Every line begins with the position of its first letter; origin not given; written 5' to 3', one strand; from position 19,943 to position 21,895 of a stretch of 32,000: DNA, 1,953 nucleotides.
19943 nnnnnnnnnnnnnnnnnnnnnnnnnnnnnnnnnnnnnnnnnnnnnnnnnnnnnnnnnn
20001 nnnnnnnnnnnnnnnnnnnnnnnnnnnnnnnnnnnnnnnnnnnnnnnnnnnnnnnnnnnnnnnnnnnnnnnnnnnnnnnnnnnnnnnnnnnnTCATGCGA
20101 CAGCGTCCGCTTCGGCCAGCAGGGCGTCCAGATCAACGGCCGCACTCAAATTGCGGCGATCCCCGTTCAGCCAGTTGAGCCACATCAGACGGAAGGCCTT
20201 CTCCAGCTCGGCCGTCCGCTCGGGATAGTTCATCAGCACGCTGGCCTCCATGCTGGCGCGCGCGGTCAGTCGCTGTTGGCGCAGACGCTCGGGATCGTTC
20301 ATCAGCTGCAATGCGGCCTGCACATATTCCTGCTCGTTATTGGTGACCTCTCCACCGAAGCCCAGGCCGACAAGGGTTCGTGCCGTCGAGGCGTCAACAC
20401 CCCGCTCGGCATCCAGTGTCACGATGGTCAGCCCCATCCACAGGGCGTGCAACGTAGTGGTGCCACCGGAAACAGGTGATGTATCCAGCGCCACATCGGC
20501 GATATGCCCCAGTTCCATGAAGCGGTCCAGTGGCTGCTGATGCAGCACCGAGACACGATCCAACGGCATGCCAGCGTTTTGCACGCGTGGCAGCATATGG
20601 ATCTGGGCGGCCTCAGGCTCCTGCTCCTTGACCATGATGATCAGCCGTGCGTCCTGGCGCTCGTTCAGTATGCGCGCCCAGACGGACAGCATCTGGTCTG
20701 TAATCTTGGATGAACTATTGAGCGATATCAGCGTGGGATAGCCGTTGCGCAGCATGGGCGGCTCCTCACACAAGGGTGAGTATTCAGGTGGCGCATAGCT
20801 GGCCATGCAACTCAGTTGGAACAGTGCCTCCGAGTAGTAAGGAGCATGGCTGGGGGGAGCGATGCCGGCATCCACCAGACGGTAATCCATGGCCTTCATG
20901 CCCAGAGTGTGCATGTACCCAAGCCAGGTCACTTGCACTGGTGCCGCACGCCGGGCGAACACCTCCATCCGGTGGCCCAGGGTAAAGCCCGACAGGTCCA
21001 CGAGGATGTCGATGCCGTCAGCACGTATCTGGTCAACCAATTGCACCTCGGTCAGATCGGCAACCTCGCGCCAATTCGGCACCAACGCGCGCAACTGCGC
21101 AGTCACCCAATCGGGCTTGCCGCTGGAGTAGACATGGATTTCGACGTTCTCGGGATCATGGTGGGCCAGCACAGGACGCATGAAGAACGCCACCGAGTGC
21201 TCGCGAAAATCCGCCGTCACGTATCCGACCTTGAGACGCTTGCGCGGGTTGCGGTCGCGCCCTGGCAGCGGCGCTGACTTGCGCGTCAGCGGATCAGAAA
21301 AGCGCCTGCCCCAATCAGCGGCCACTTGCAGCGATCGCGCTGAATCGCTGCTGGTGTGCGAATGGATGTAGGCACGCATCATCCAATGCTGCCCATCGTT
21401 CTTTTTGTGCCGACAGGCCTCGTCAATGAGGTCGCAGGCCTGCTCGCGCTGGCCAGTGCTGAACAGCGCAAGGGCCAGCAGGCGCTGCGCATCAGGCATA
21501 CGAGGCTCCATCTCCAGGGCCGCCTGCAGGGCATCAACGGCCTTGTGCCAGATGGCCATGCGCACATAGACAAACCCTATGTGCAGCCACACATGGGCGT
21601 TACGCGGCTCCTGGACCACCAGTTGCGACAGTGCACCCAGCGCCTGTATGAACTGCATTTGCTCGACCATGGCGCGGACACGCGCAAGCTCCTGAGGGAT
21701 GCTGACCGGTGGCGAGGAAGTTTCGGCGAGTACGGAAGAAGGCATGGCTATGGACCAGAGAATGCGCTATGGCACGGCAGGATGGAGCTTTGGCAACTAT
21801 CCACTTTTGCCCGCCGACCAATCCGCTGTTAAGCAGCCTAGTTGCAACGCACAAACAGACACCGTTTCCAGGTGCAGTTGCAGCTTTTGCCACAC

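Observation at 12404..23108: An 11-gene, roughly 10.7 kb sugar-tailoring and glycosyltransferase island between the flagellin genes and motA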

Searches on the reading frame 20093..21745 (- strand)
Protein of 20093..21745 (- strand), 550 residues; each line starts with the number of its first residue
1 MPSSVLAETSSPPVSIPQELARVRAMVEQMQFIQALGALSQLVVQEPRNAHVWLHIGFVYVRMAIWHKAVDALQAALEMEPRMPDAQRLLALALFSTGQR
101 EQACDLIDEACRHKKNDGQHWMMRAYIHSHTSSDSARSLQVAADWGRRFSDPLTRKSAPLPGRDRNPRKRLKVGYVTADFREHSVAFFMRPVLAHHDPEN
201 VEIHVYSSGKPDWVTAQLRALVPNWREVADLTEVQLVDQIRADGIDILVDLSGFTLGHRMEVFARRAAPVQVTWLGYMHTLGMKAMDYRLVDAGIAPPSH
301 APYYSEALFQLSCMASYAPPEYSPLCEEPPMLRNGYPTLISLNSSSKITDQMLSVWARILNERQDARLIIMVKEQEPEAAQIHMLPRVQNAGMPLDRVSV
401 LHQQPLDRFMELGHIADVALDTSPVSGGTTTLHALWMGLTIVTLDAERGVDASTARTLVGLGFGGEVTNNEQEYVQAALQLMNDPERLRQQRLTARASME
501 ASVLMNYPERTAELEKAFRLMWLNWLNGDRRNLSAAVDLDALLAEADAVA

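Call 4: search_protein_families(library=pfam, proteins=[window:20093-21745:-], max_evalue=0.01)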
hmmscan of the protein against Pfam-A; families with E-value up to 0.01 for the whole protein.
window:20093-21745:- (550 aa): 12 families
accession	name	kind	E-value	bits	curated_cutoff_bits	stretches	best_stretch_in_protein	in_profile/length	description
PF13844.12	Glyco_transf_41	-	1.1e-46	159.6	25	2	166-309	76-222/543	Glycosyl transferase family 41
PF13428.12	TPR_14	-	2.1e-08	34.5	23.5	1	84-126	1-43/44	Tetratricopeptide repeat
PF14559.12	TPR_19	-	7.7e-08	33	25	1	68-125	9-66/68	Tetratricopeptide repeat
PF23914.1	TPR_CcmH_CycH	-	3.5e-07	30.6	42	1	38-129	38-132/158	Cytochrome c-type biogenesis protein H TPR domain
PF13432.12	TPR_16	-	6.4e-07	30.1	32.7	1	66-112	13-59/65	Tetratricopeptide repeat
PF13371.12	TPR_9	-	3.4e-06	27.4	35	1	27-92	6-71/73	Tetratricopeptide repeat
PF07719.23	TPR_2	-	1.2e-05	25.5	27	0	85-116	2-33/34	Tetratricopeptide repeat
PF13414.12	TPR_11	-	8.2e-05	22.7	26.8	0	68-98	12-42/42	TPR repeat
PF12895.13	ANAPC3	-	0.00014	22.5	27.2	0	76-113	15-55/82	Anaphase-promoting complex, cyclosome, subunit 3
PF14561.12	TPR_20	-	0.0015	19.3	25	1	69-117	7-55/90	Tetratricopeptide repeat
PF25062.1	ARM_TT21_N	-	0.002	18.4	40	1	67-139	79-156/222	Tetratricopeptide repeat protein 21 N-terminal ARM repeat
PF13174.12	TPR_6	-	0.0089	17.1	26.3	0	85-107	1-23/33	Tetratricopeptide repeat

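Call 6: search_protein_families(library=ncbifam, proteins=[window:20093-21745:-], max_evalue=0.001)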
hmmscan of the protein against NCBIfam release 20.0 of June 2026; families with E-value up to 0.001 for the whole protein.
window:20093-21745:- (550 aa): 9 families
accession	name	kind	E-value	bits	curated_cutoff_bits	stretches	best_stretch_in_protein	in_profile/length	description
TIGR02917.1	PEP_TPR_lipo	equivalog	3.1e-08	32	312.2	1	25-131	372-478/899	XrtA/PEP-CTERM system TPR-repeat protein PrsT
NF052415.1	T3SS_chap_SctY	equivalog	3.2e-08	34.1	70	1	55-128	11-87/106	type III secretion apparatus assembly chaperone SctY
NF040959.1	MamA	equivalog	1.2e-07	31.4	200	1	26-118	81-173/204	magnetosome protein MamA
TIGR02552.1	LcrH_SycD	equivalog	2.6e-07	30.4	104.8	1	27-127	29-129/136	SycD/LcrH family type III secretion system chaperone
TIGR00540.1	TPR_hemY_coli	hypoth_equivalog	1.5e-06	27.2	142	1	43-107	319-382/385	heme biosynthesis-associated TPR protein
TIGR02521.1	type_IV_pilW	equivalog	7.1e-06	25.7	154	0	90-131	37-78/234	type IV pilus biogenesis/stability protein PilW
NF008391.2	PRK11189.1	equivalog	1.6e-05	24.6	250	1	41-131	90-180/297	lipoprotein NlpI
NF033920.0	C39_PA2778_fam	equivalog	0.00056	19.4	150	1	20-113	160-253/255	PA2778 family cysteine peptidase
TIGR03939.1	PGA_TPR_OMP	equivalog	0.00056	18.2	366.65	1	65-149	101-184/800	poly-beta-1,6 N-acetyl-D-glucosamine export porin PgaA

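Call 7: find_encoding_contigs(protein=window:20093-21745:-, flank=10000, max_places=6)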
Protein window:20093-21745:- (550 aa): 6 contigs read that carry it; 4 places shown.
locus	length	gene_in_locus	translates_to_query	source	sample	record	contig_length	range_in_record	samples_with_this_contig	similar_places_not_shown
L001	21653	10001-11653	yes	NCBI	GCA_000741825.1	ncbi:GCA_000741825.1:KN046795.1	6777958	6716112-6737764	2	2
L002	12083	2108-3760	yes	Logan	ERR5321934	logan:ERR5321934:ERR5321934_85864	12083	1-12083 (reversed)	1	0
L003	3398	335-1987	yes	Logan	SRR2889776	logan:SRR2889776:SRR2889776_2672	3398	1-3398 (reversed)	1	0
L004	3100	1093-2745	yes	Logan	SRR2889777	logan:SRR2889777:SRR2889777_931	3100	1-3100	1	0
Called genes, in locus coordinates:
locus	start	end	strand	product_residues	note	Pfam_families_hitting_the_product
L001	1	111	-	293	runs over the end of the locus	-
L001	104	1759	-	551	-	PF00448:SRP54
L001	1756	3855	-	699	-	PF00771:FHIPEP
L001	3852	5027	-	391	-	PF01312:Bac_export_2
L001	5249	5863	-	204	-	PF04344:CheZ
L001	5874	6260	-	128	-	PF00072:Response_reg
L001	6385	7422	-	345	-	PF13677:MotB_plug, PF00691:OmpA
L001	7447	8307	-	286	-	PF20560:MotA_N, PF01618:MotA_ExbB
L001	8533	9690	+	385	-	PF00535:Glycos_transf_2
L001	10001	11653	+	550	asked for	PF13371:TPR_9 (weak), PF13428:TPR_14 (faint), PF13432:TPR_16 (faint), PF23914:TPR_CcmH_CycH (weak), PF07719:TPR_2 (faint), PF14559:TPR_19 (weak), PF13844:Glyco_transf_41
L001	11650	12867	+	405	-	PF01041:DegT_DnrJ_EryC1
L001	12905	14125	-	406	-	PF05050:Methyltransf_21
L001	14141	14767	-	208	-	PF25087:GMPPB_C, PF25084:LbH_EIF2B, PF00132:Hexapep (weak)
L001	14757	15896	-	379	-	PF00355:Rieske, PF00848:Ring_hydroxyl_A, PF19112:VanA_C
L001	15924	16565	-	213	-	PF17836:PglD_N, PF25084:LbH_EIF2B, PF00132:Hexapep (weak), PF25087:GMPPB_C (faint), PF00132:Hexapep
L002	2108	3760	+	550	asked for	PF13371:TPR_9 (weak), PF13428:TPR_14 (faint), PF13432:TPR_16 (faint), PF23914:TPR_CcmH_CycH (weak), PF07719:TPR_2 (faint), PF14559:TPR_19 (weak), PF13844:Glyco_transf_41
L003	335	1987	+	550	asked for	PF13371:TPR_9 (weak), PF13428:TPR_14 (faint), PF13432:TPR_16 (faint), PF23914:TPR_CcmH_CycH (weak), PF07719:TPR_2 (faint), PF14559:TPR_19 (weak), PF13844:Glyco_transf_41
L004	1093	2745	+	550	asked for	PF13371:TPR_9 (weak), PF13428:TPR_14 (faint), PF13432:TPR_16 (faint), PF23914:TPR_CcmH_CycH (weak), PF07719:TPR_2 (faint), PF14559:TPR_19 (weak), PF13844:Glyco_transf_41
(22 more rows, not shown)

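Call 18: search_solved_structures(query=window:20093-21745:-, max_evalue=0.001)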
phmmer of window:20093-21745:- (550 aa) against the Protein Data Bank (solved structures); distinct sequences matched with E-value up to 0.001: 53.
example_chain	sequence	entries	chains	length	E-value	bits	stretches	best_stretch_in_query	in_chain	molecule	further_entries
5djs_A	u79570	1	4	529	2.8e-73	250.6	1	46-524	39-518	Tetratricopeptide TPR_2 repeat protein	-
8dtf_A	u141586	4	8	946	2.5e-69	237.6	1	46-533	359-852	Probable UDP-N-acetylglucosamine--peptide N-acetylglucosaminyltransferase SPINDLY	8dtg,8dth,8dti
7y4i_A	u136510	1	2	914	3.3e-68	233.9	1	46-533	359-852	Probable UDP-N-acetylglucosamine--peptide N-acetylglucosaminyltransferase SPINDLY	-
9qhb_A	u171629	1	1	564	1.1e-62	215.6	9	27-110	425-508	Engineered tetratricopeptide repeat protein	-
7yea_A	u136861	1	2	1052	8.1e-50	173.2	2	167-309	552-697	UDP-N-acetylglucosamine--peptide N-acetylglucosaminyltransferase 110 kDa subunit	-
7yeh_B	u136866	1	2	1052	8.2e-50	173.2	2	167-309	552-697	UDP-N-acetylglucosamine--peptide N-acetylglucosaminyltransferase 110 kDa subunit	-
7ntf_A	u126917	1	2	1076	8.9e-50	173.1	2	167-309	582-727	Isoform 1 of UDP-N-acetylglucosamine--peptide N-acetylglucosaminyltransferase 110 kDa subu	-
6ibo_A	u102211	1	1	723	9e-43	149.9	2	167-309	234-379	UDP-N-acetylglucosamine--peptide N-acetylglucosaminyltransferase 110 kDa subunit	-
6q4m_A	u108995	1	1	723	9e-43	149.9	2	167-309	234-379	UDP-N-acetylglucosamine--peptide N-acetylglucosaminyltransferase 110 kDa subunit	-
6tka_AAA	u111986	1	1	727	1.1e-42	149.6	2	167-309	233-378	UDP-N-acetylglucosamine--peptide N-acetylglucosaminyltransferase 110 kDa subunit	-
5npr_A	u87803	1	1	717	1.2e-42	149.5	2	167-309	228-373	UDP-N-acetylglucosamine--peptide N-acetylglucosaminyltransferase 110 kDa subunit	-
5nps_A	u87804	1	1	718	1.2e-42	149.5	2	167-309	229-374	UDP-N-acetylglucosamine--peptide N-acetylglucosaminyltransferase 110 kDa subunit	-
8cm9_A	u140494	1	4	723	1.2e-42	149.5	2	167-309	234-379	UDP-N-acetylglucosamine--peptide N-acetylglucosaminyltransferase 110 kDa subunit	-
3pe3_A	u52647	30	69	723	1.2e-42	149.5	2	167-309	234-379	UDP-N-acetylglucosamine--peptide N-acetylglucosaminyltransferase 110 kDa subunit | UDP-N-ACETYLGLUCOSAMINE--PEPTIDE N-ACETYLGLUCOSAMINYL TRANSFERASE 110 KDA SUB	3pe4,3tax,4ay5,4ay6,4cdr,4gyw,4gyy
5lvv_A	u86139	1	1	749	1.3e-42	149.4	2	167-309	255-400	UDP-N-acetylglucosamine--peptide N-acetylglucosaminyltransferase 110 kDa subunit,UDP-N-ace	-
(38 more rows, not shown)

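Call 61: find_homologous_proteins(query=window:20093-21745:-, max_evalue=1e-30)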
Query window:20093-21745:- (550 aa): 2151 proteins with E <= 1e-30 among 8000 candidates; the best 120 are listed.
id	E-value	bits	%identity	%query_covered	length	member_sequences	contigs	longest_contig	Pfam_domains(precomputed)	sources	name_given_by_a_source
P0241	0.0e+0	1238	100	100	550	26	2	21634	PF14559.13,PF23914.2,PF13371.13,PF13432.13,PF13428.13,PF13844.13,PF07719.24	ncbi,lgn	ncbi:MAG: tetratricopeptide repeat protein [Pseudomonadales bacterium]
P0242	0.0e+0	1080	86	100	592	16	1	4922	PF14559.13,PF23914.2,PF13371.13,PF13432.13,PF13428.13,PF13844.13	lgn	-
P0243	8.5e-290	980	78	99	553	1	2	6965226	PF14559.13,PF13428.13,PF13844.13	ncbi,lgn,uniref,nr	ncbi:glycosyltransferase [Delftia lacustris]|uniref:protein O-GlcNAc transferase n=1 Tax=Delftia lac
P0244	8.8e-287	970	77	100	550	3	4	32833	PF14559.13,PF23914.2,PF13371.13,PF13432.13,PF13428.13,PF13844.13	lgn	-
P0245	3.0e-286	968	76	100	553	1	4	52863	PF14559.13,PF13428.13,PF13844.13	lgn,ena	-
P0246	4.4e-285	964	76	100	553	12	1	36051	PF14559.13,PF13428.13,PF13844.13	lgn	-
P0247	8.9e-285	963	76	100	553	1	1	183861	PF14559.13,PF13428.13,PF13844.13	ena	-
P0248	4.8e-284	961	76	100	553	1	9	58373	PF14559.13,PF13844.13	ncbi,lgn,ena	-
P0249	4.8e-284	961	76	100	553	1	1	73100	PF14559.13,PF13844.13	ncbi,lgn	ncbi:glycosyltransferase [Delftia tsuruhatensis]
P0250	8.0e-284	960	75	100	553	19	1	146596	PF14559.13,PF13428.13,PF13844.13,PF07719.24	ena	-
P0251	1.1e-283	960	75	100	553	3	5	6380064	PF14559.13,PF13428.13,PF13844.13,PF07719.24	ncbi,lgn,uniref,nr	ncbi:putative O-linked N-acetylglucosamine transferase (SPINDLY family) [Delftia sp. 60]|uniref:O-li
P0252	1.1e-283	960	77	98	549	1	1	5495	PF14559.13,PF23914.2,PF13414.13,PF13432.13,PF13428.13,PF13844.13,PF07719.24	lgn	-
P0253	3.6e-283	958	75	100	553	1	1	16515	PF14559.13,PF13844.13,PF07719.24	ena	-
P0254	7.3e-283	957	75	100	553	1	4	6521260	PF14559.13,PF13428.13,PF13844.13,PF07719.24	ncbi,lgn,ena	ncbi:O-linked N-acetylglucosamine transferase, SPINDLY family protein [Delftia acidovorans]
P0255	1.2e-282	956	75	100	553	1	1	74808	PF14559.13,PF13844.13,PF07719.24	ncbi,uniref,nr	ncbi:glycosyltransferase [Delftia acidovorans]|uniref:O-linked N-acetylglucosamine transferase, SPIN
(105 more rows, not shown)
